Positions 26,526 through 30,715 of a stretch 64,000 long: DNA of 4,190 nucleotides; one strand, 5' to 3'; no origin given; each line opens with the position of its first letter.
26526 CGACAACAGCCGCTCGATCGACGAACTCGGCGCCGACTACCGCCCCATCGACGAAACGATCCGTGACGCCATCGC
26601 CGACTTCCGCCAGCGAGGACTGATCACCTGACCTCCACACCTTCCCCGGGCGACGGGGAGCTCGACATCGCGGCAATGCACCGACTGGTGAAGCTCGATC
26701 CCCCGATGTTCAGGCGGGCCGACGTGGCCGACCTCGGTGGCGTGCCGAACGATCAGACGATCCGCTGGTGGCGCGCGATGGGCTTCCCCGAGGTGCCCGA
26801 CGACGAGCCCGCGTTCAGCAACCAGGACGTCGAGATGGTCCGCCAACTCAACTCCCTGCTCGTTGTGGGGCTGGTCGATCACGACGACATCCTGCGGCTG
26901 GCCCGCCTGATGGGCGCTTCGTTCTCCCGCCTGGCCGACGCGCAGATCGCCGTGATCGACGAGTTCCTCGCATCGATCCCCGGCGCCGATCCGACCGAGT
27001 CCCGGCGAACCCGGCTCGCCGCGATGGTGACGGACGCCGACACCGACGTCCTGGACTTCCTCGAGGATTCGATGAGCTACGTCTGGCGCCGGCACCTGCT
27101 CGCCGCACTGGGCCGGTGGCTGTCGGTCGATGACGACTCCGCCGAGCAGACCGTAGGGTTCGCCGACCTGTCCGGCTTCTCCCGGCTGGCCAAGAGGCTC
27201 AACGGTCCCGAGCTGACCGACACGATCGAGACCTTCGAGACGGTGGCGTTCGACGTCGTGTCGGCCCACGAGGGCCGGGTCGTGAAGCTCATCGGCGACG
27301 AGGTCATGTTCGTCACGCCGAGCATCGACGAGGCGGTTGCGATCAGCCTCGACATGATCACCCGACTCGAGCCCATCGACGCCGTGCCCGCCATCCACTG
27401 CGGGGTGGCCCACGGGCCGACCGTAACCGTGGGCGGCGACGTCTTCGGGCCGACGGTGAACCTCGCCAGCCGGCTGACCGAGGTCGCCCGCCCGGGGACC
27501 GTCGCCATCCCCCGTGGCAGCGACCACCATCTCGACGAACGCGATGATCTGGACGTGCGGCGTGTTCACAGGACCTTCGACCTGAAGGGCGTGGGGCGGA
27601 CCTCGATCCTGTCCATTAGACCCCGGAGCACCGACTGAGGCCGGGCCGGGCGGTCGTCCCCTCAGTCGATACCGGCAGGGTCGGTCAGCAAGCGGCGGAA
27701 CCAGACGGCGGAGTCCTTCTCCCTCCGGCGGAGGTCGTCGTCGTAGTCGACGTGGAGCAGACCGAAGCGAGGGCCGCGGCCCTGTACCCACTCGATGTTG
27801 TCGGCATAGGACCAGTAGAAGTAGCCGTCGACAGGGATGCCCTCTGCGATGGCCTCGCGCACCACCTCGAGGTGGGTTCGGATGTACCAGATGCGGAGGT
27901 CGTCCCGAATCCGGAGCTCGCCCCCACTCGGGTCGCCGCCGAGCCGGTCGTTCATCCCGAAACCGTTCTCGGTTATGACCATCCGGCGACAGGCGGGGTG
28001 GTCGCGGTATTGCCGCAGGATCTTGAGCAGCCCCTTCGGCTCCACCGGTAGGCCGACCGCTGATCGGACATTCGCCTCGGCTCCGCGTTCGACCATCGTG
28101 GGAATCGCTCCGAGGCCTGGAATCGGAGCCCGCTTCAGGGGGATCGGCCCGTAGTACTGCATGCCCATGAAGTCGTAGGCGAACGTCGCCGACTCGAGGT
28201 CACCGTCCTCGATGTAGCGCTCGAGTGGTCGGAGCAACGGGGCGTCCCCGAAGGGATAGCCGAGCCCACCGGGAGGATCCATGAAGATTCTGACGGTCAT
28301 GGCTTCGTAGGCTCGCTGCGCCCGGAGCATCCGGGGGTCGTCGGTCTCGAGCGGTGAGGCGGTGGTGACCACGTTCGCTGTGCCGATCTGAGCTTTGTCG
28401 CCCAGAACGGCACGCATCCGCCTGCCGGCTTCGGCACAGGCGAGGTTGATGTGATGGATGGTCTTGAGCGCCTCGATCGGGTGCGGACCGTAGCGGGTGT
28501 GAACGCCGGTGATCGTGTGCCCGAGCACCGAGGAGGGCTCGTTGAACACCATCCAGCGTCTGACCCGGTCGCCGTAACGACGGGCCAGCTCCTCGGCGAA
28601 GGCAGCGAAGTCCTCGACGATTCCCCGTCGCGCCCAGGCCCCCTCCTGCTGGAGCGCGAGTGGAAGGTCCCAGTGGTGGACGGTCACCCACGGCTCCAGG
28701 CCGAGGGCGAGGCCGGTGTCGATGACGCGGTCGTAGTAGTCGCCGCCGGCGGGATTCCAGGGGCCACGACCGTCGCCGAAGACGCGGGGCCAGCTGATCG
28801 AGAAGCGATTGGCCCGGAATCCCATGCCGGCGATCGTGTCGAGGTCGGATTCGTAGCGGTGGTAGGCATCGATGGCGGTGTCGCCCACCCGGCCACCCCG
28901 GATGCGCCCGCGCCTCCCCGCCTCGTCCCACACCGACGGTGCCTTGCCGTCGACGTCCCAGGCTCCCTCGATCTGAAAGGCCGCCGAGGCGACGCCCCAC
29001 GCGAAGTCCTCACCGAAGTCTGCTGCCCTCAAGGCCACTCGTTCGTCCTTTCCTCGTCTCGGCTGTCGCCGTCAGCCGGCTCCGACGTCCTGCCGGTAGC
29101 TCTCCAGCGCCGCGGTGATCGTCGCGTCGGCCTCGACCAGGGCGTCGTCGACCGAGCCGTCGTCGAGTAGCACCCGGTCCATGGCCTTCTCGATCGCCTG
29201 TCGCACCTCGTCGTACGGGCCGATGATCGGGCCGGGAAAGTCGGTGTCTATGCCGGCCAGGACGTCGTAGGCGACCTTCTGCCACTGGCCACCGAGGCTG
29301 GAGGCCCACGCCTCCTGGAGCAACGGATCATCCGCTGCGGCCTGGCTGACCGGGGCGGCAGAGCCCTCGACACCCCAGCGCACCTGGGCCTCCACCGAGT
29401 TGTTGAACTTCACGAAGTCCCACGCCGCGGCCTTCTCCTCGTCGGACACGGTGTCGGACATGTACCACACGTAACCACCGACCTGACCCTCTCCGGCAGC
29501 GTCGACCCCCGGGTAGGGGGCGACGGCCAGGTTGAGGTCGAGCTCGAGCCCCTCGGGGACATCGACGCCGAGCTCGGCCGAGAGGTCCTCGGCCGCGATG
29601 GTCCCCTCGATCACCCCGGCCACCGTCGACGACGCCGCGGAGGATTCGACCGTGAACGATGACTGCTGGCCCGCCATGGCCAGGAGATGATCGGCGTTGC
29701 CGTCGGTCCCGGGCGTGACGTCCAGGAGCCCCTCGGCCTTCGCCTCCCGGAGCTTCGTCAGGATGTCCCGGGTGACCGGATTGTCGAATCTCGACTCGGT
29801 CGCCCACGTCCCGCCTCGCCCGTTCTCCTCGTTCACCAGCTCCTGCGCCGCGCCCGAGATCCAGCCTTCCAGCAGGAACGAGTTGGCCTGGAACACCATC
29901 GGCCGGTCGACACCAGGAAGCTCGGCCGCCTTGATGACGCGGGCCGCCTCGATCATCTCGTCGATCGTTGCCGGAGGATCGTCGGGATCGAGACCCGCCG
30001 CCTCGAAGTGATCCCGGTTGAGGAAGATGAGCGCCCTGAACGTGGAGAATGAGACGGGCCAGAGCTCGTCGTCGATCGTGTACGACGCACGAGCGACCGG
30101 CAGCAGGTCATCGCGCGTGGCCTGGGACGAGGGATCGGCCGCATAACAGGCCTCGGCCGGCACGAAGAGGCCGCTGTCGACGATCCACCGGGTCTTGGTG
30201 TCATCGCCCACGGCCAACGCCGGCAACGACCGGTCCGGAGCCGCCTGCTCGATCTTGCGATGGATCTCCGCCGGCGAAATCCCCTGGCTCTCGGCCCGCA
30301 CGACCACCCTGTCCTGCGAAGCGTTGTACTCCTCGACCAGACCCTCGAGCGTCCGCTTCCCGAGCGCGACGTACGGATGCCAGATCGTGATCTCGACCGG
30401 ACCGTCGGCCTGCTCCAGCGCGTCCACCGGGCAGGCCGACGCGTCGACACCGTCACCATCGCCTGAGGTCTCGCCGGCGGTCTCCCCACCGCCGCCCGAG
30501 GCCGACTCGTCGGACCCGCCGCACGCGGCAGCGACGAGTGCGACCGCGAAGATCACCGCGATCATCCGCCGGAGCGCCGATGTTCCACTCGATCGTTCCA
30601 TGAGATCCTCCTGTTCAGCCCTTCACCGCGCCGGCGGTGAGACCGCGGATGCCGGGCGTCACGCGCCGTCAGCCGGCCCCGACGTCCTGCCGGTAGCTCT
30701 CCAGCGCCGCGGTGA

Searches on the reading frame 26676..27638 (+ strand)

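Call 74: search_protein_families(library=pfam, proteins=[window:26676-27638:+], max_evalue=0.00001)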
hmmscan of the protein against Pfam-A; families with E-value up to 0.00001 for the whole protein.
window:26676-27638:+ (320 aa): 2 families
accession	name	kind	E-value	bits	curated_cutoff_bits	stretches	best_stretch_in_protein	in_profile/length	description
PF00211.25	Guanylate_cyc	-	2.9e-09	37.2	21.9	1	158-305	9-172/183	Adenylate and Guanylate cyclase catalytic domain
PF16701.10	Ad_Cy_reg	-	2.3e-08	34.5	28.6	1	15-98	62-146/186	Adenylate cyclase regulatory domain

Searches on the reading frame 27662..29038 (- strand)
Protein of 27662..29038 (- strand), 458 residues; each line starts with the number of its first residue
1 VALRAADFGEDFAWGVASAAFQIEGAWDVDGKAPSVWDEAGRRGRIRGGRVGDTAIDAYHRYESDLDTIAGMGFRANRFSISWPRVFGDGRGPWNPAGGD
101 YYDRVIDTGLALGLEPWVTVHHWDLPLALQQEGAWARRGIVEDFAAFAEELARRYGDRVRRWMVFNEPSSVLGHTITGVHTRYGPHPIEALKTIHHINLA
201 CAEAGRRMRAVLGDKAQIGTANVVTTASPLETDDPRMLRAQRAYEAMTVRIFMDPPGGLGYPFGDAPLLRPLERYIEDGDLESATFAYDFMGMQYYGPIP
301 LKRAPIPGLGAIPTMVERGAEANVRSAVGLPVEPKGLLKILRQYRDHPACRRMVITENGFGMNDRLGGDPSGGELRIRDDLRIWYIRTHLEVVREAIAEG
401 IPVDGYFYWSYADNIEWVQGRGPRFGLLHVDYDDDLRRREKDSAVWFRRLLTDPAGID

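Call 74: search_protein_families(library=pfam, proteins=[window:27662-29038:-], max_evalue=0.00001)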
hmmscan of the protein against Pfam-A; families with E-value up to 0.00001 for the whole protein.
window:27662-29038:- (458 aa): 1 family
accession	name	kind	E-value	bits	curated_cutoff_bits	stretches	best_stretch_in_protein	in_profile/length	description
PF00232.24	Glyco_hydro_1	-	1.1e-107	360.8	22.6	1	7-452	4-449/453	Glycosyl hydrolase family 1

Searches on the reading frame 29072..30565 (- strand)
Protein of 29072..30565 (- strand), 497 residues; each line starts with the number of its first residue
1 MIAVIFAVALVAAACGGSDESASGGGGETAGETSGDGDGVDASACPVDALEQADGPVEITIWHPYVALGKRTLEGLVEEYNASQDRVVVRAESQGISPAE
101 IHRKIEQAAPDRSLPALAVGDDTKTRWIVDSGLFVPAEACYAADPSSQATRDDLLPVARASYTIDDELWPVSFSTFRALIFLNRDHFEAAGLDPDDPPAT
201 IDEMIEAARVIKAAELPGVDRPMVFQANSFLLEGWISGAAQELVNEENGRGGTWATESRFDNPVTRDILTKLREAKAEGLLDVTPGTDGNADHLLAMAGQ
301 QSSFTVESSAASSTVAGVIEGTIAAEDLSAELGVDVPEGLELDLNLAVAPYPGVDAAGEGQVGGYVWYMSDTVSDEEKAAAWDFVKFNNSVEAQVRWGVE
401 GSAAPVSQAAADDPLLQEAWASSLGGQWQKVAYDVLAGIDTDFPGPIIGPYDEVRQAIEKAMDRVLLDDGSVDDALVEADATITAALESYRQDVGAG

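Call 74: search_protein_families(library=pfam, proteins=[window:29072-30565:-], max_evalue=0.00001)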
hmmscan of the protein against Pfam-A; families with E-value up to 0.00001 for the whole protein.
window:29072-30565:- (497 aa): 1 family
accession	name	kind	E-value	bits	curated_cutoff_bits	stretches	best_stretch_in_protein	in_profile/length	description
PF13416.11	SBP_bac_8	-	6.6e-15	56.1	27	1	76-421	2-276/279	Bacterial extracellular solute-binding protein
